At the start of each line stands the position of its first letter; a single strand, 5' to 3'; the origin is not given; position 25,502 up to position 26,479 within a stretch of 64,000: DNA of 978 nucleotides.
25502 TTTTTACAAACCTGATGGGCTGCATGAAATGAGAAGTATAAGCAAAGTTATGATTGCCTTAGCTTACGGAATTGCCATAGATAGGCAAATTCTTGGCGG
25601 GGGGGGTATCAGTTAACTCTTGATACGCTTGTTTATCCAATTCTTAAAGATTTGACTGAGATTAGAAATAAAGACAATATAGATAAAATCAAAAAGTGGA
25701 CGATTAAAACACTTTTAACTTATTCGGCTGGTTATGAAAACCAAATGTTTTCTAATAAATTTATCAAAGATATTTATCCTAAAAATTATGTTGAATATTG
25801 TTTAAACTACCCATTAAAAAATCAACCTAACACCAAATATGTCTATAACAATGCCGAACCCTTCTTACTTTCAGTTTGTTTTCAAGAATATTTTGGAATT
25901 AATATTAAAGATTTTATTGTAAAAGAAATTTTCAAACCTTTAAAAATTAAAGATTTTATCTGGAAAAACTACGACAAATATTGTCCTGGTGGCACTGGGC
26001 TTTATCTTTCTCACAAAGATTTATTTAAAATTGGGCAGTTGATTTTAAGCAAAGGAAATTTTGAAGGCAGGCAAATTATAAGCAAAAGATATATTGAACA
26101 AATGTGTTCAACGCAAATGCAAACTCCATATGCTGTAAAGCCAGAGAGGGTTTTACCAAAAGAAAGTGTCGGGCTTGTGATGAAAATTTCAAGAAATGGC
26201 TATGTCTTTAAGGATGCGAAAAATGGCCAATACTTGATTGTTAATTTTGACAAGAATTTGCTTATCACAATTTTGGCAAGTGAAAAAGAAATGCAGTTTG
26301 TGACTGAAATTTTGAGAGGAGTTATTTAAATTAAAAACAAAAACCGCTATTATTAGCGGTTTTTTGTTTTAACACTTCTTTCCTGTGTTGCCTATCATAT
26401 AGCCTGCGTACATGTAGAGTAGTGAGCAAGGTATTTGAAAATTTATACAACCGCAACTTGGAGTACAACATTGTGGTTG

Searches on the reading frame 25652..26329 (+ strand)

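Call 7: search_protein_families(library=pfam, proteins=[window:25652-26329:+])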
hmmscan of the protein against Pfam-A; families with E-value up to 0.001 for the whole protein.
window:25652-26329:+ (225 aa): 1 family
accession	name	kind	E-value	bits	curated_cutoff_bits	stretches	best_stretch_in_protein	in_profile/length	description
PF00144.29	Beta-lactamase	-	1e-10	41.8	27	1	15-212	93-311/329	Beta-lactamase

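Call 8: search_protein_families(library=ncbifam, proteins=[window:25652-26329:+])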
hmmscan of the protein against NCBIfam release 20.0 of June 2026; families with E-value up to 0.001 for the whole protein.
window:25652-26329:+ (225 aa): 2 families
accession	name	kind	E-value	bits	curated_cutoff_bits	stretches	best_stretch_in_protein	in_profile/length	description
NF045925.1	3-sucCA_synth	equivalog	1.4e-19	69.9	800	1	16-207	131-308/498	3-succinylated cholic acid synthase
NF002968.0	PRK03642.1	equivalog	2.5e-07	29.9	385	1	6-106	139-244/432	penicillin binding protein PBP4B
